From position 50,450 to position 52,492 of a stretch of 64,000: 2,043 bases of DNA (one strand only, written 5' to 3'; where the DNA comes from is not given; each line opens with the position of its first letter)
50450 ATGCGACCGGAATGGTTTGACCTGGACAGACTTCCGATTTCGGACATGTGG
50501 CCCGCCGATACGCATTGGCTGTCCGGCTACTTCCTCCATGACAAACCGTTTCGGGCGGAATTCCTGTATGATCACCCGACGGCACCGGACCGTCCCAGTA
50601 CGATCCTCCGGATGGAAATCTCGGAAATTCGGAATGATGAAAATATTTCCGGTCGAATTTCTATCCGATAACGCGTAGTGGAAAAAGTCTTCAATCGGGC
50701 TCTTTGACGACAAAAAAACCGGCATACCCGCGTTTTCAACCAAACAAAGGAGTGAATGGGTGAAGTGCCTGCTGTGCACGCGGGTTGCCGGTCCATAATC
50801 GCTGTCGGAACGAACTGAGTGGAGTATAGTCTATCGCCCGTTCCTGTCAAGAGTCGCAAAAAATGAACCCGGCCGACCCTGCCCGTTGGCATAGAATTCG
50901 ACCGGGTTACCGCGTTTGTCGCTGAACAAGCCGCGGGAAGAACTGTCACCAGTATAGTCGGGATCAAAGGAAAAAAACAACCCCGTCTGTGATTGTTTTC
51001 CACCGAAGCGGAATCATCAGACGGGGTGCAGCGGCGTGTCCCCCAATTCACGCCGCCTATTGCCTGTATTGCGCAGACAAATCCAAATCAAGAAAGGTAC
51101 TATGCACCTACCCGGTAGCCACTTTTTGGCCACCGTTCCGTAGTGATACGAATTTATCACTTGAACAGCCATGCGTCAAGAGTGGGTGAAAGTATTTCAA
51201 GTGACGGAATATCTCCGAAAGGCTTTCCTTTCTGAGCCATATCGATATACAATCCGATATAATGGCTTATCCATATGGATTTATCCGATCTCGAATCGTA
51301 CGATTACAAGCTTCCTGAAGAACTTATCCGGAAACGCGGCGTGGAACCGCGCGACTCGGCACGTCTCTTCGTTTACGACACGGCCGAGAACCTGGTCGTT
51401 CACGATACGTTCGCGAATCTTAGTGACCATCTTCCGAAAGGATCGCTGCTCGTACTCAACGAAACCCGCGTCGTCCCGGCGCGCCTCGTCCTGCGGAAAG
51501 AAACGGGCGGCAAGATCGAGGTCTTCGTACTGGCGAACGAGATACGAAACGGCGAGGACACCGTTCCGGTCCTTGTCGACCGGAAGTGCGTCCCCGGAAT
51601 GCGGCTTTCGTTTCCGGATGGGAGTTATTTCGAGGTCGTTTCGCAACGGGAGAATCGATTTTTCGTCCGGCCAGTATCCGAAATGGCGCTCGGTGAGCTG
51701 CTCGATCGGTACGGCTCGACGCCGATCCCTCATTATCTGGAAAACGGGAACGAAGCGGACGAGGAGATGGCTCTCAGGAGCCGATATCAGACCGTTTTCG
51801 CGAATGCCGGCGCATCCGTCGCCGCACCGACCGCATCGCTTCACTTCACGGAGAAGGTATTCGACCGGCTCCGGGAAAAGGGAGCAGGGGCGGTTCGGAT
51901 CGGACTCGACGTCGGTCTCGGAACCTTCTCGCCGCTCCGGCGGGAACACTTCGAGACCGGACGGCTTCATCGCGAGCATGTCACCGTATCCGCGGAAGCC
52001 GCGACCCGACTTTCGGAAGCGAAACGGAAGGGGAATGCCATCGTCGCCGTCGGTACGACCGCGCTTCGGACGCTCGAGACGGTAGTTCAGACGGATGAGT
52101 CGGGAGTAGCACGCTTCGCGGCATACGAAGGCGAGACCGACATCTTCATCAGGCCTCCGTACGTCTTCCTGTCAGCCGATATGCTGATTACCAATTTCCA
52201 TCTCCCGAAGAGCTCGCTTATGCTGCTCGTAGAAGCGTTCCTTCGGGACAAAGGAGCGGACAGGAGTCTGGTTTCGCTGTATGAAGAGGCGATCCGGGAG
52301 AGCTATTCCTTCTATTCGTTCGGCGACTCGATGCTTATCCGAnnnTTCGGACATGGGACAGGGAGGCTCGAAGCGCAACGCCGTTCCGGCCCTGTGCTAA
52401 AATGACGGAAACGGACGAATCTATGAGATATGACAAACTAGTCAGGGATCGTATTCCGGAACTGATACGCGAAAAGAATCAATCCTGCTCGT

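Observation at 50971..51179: Second candidate sRNA on the minus strand in the 600-bp NUDIX-queA intergenic region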

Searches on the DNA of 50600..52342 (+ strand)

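Call 5: search_rna_families(source=window, start=50600, end=51350, threshold=evalue, max_evalue=10, show_alignments=4)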
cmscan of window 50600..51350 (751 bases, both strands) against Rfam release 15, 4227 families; matches with E-value up to 10: 4.
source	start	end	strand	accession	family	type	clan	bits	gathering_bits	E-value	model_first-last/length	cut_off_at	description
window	51086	51165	-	RF01429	snoR130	Gene; snRNA; snoRNA; CD-box;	-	17.8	40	2.1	1-122/122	no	small nucleolar RNA snoR130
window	50626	50659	+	RF00578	SNORD89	Gene; snRNA; snoRNA; CD-box;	-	16.9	41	2.1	1-114/114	no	Small nucleolar RNA SNORD89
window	50607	50654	+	RF01429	snoR130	Gene; snRNA; snoRNA; CD-box;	-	16.8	40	3.5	1-122/122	no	small nucleolar RNA snoR130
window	50629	50668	+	RF00221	SNORD43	Gene; snRNA; snoRNA; CD-box;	CL00059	14.8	45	5.3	1-64/64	no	Small nucleolar RNA SNORD43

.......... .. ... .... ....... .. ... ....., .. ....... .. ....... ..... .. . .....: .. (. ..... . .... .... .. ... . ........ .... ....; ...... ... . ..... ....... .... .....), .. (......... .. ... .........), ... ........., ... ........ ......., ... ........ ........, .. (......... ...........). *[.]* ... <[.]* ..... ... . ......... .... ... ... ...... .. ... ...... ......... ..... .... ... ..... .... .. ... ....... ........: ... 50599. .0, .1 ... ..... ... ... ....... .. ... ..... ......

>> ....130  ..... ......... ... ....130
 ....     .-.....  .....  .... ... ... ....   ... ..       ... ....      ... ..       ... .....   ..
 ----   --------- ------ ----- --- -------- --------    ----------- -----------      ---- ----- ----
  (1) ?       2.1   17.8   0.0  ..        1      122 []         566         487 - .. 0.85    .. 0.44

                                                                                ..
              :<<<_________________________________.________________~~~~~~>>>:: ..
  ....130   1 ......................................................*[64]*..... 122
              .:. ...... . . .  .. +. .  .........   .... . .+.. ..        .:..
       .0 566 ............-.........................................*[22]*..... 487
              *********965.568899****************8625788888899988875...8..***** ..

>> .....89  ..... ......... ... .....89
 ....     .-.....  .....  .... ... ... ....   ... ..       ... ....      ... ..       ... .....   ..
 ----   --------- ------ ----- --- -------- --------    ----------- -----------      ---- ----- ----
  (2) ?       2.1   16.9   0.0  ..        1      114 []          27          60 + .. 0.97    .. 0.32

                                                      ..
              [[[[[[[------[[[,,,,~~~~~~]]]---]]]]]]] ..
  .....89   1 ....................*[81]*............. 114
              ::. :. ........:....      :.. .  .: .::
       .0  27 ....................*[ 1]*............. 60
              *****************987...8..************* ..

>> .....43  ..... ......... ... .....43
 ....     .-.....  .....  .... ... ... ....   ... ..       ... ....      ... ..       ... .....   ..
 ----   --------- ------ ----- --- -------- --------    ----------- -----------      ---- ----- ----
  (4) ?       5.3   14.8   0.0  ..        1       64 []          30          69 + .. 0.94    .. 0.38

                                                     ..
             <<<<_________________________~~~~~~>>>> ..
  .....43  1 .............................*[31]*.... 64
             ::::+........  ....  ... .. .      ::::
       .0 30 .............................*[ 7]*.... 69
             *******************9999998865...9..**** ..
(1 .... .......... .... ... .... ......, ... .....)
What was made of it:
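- On Bacterial SRP RNA (RF00169 / RF01854): No match at E<=10 (call 5).
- On Hammerhead ribozyme (suggested by CUGAUGA...GAAA in the terminator): No hammerhead model hit at E<=10 (call 5).
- Closest known: 6S RNA. Different: There is no covariance-model match at E<=10 (call 5).
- No 6S, SRP, RNase P or tmRNA match even at E<=10 with relaxed filters on the 751-nt region (call 5).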

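Call 21: search_rna_families(sources=[L084, L087, L089, L082], threshold=gathering)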
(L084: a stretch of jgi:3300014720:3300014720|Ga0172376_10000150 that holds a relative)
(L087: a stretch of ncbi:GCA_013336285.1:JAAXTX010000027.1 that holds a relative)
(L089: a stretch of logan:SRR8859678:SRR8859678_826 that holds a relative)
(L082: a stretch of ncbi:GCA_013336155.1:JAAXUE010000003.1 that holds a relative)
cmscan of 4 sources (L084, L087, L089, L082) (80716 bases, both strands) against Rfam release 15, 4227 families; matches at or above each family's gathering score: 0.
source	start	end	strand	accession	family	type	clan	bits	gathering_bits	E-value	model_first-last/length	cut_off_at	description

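Call 33: search_rna_families(sources=[L085, L088, L170], threshold=evalue, max_evalue=5)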
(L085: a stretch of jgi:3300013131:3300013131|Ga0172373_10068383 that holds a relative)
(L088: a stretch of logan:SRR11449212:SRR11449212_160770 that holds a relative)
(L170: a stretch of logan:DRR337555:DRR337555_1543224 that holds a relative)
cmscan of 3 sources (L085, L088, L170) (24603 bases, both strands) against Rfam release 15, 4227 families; matches with E-value up to 5: 3.
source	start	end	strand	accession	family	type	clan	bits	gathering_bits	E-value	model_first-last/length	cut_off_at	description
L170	8115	8143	+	RF02066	STnc320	Gene; sRNA;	-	27.5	50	0.22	20-48/55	no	Salmonella enterica sRNA STnc320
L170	12847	12913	-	RF02866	ncS16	Gene; sRNA;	-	22.7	48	1.8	1-83/83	no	Burkholderia sRNA 16 (Bc_KC_sr1)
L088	7171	7223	+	RF00617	cHP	Cis-reg;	CL00129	20.7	40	4.6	1-45/45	no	Flavivirus capsid hairpin cHP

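Call 45: build_rna_model(alignment_id=A3, structure=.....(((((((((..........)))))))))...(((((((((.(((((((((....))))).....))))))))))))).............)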
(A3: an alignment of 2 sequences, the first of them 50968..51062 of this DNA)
Model R1 built from alignment A3 (2 sequences, 95 columns); structure: as given.
model positions 95; base pairs 27; branch points 1; effective number of sequences 0.69; information 0.6 bits per position. Calibrated on 0.2 Mb of random sequence (short: E-values are rough).
structure used (alignment columns):
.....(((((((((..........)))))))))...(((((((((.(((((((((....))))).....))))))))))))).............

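Call 46: search_with_rna_model(model_id=R1, sources=[window, L084, L087, L089, L170, L171, L173, L174, L175, L176, L177, L003, L001, L002, L004, L090, L070], max_evalue=10, show_alignments=6)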
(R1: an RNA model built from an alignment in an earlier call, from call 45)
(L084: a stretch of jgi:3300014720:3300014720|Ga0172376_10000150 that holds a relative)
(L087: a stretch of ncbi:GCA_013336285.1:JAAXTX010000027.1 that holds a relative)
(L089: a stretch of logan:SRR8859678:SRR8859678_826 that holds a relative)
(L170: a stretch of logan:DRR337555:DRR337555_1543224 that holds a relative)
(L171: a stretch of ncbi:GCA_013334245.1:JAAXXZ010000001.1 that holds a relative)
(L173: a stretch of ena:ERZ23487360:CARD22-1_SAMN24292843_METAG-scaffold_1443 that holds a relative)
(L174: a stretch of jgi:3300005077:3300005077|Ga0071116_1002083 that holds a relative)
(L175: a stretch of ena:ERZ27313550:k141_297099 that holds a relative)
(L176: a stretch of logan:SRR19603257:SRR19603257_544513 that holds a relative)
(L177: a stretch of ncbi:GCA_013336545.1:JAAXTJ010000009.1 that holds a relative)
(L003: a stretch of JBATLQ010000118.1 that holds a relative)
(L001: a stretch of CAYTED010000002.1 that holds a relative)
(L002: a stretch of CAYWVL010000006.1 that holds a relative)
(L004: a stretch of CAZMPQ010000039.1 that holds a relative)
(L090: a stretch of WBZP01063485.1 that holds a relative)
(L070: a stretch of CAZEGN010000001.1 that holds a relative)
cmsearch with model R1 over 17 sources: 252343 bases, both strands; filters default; matches with E-value up to 10: 11.
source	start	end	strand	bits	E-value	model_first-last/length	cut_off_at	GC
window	50968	51062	-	124.7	4e-35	1-95/95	no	0.55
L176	1383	1455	-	22.3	0.00056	1-95/95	no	0.55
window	46815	46882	+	14.6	0.12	1-95/95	no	0.56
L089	9644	9725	-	14.2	0.17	1-95/95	no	0.45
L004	4532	4625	-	13.3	0.3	1-95/95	no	0.65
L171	8549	8652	-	12.9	0.41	1-95/95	no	0.54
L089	2017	2088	+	11.5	1.1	1-95/95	no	0.6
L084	6515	6589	+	11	1.6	1-95/95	no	0.56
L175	5357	5437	+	10.4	2.3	1-95/95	no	0.37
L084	18595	18624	+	9.1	6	45-74/95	no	0.47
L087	15080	15181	+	8.5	9.1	1-95/95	no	0.48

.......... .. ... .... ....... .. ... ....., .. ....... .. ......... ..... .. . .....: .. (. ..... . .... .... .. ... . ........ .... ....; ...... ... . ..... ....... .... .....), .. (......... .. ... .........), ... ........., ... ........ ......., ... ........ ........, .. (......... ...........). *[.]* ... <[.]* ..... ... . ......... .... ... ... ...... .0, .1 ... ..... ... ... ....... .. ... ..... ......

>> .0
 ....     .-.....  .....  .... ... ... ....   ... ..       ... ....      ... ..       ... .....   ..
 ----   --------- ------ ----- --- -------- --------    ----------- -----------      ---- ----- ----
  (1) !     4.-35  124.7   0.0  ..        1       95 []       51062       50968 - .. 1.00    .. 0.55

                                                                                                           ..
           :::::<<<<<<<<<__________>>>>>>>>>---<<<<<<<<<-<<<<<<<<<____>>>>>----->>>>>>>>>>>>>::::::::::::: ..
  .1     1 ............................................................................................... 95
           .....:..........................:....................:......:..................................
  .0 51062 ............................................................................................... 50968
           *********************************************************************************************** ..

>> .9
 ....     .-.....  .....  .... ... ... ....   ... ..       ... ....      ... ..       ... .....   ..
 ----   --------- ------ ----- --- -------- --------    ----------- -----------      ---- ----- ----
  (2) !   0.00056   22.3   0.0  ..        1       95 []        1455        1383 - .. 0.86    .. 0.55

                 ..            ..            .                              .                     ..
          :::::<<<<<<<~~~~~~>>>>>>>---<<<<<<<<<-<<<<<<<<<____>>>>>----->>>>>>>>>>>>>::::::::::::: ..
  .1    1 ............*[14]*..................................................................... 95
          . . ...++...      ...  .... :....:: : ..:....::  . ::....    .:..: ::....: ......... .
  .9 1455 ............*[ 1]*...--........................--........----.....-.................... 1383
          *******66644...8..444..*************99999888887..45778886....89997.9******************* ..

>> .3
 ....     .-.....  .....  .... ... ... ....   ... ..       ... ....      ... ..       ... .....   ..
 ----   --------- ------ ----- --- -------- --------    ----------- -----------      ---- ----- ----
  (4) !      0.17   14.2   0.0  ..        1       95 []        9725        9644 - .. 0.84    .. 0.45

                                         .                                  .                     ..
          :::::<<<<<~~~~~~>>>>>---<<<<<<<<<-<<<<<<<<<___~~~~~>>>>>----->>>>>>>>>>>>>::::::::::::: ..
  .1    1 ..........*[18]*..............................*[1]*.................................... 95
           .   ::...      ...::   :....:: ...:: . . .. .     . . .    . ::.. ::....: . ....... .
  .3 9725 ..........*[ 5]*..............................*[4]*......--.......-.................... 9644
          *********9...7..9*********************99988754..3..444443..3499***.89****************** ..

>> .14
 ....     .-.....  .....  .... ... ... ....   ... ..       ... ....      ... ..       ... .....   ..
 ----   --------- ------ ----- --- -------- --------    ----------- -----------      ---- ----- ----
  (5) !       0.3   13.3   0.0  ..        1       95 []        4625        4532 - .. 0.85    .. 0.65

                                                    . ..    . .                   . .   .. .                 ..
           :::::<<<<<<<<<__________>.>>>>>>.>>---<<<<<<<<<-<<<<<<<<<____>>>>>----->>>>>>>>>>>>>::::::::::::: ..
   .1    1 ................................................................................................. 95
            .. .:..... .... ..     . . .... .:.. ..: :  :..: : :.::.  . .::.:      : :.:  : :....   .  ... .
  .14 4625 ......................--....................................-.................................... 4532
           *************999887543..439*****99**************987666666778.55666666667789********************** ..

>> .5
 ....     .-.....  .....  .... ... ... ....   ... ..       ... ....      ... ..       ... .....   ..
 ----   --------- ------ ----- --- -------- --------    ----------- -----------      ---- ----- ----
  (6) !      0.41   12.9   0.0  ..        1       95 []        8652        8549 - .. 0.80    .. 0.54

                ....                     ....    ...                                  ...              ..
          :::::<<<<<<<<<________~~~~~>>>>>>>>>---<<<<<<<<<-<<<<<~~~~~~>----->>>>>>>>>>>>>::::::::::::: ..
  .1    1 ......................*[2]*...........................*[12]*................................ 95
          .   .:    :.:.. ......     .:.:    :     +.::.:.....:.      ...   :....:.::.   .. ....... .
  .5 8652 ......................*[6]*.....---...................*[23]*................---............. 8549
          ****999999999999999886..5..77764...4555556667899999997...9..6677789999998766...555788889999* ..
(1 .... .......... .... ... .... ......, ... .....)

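Call 51: build_rna_model(alignment_id=A5)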
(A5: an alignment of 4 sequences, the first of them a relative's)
Model R2 built from alignment A5 (4 sequences, 144 columns); structure: RNAalifold consensus.
model positions 123; base pairs 31; branch points 2; effective number of sequences 2.49; information 0.59 bits per position. Calibrated on 0.2 Mb of random sequence (short: E-values are rough).
structure used (alignment columns):
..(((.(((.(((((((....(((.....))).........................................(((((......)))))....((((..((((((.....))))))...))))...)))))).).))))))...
